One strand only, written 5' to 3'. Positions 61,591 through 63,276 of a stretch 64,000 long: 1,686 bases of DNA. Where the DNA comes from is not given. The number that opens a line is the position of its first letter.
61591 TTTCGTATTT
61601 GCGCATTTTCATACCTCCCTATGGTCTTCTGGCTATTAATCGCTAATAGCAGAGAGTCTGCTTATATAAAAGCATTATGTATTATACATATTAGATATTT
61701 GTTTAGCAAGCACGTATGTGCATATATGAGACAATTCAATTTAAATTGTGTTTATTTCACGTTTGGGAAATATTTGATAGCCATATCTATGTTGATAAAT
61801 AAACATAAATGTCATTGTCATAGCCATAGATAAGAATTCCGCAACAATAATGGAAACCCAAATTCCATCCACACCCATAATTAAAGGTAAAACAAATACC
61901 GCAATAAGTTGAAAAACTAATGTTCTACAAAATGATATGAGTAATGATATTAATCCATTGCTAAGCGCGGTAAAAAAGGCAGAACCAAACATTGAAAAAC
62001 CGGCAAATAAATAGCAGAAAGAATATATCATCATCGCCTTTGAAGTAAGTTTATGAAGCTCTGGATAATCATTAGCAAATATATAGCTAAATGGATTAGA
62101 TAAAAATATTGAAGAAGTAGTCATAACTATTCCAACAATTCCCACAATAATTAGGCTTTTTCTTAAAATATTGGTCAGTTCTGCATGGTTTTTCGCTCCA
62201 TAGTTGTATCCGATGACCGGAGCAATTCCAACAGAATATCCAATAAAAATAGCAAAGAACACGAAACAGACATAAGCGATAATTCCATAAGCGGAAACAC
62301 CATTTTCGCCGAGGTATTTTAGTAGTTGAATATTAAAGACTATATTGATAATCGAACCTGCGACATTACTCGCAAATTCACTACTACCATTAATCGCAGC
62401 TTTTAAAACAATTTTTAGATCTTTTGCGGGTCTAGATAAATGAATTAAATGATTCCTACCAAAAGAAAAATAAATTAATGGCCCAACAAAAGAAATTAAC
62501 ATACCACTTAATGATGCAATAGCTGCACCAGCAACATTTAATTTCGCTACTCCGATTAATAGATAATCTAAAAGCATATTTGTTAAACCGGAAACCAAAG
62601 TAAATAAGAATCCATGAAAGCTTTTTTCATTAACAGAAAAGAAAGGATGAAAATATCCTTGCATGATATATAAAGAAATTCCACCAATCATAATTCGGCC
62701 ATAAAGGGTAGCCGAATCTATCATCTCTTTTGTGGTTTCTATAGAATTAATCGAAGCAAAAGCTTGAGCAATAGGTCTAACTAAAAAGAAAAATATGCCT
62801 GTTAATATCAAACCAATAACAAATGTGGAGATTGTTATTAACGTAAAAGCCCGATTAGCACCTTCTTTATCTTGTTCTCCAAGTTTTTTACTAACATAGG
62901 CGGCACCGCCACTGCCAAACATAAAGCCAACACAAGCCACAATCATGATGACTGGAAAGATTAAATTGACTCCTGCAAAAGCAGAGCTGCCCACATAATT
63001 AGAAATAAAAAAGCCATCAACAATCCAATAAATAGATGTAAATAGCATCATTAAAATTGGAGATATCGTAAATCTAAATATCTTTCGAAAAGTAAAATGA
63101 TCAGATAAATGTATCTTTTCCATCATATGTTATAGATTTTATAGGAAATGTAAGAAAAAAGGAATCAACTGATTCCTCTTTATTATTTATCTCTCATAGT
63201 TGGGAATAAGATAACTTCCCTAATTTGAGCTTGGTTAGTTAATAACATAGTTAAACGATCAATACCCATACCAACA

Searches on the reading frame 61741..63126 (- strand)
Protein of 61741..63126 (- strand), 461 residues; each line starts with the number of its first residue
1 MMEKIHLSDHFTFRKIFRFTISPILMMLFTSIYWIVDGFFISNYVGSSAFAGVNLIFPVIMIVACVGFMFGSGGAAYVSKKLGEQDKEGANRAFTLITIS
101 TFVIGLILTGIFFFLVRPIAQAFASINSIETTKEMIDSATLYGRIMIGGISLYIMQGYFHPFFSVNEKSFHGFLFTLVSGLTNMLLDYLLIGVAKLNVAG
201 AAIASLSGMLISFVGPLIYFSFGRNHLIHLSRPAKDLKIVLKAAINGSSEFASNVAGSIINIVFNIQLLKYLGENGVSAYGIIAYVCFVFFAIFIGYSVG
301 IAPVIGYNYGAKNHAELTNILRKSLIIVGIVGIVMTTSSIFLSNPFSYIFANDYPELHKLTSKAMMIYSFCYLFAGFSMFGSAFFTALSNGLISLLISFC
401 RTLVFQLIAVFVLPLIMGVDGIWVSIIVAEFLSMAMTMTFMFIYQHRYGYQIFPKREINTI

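Call 46: find_encoding_contigs(protein=window:61741-63126:-, flank=10000, max_places=1)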
Protein window:61741-63126:- (461 aa): 15 contigs read that carry it; 1 place shown.
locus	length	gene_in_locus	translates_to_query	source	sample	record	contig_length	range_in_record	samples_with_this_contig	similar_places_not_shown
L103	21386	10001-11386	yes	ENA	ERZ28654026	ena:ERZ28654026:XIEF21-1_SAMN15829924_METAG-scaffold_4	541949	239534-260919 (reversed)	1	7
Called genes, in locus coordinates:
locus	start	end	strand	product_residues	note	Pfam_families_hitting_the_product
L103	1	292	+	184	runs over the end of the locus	PF01195:Pept_tRNA_hydro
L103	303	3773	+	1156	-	PF22590:Cas3-like_C_2 (faint), PF17757:UvrB_inter, PF02559:CarD_TRCF_RID, PF00270:DEAD, PF04851:ResIII, PF00271:Helicase_C, PF03461:TRCF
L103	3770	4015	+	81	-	PF01479:S4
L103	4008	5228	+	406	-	PF01171:ATP_bind_3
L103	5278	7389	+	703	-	PF06480:FtsH_ext (faint), PF05496:RuvB_N (faint), PF00004:AAA, PF07728:AAA_5 (faint), PF17862:AAA_lid_3, PF01434:Peptidase_M41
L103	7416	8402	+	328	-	PF01207:Dus, PF01180:DHO_dh (faint)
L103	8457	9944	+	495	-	PF01336:tRNA_anti-codon, PF00152:tRNA-synt_2, PF01409:tRNA-synt_2d (faint)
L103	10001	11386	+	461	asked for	PF01554:MatE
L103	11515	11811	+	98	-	PF01250:Ribosomal_S6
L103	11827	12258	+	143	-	PF00436:SSB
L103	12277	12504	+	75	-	PF01084:Ribosomal_S18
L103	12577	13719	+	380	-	PF14249:Tocopherol_cycl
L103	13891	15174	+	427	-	-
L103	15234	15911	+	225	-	PF08713:DNA_alkylation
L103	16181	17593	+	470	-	PF00291:PALP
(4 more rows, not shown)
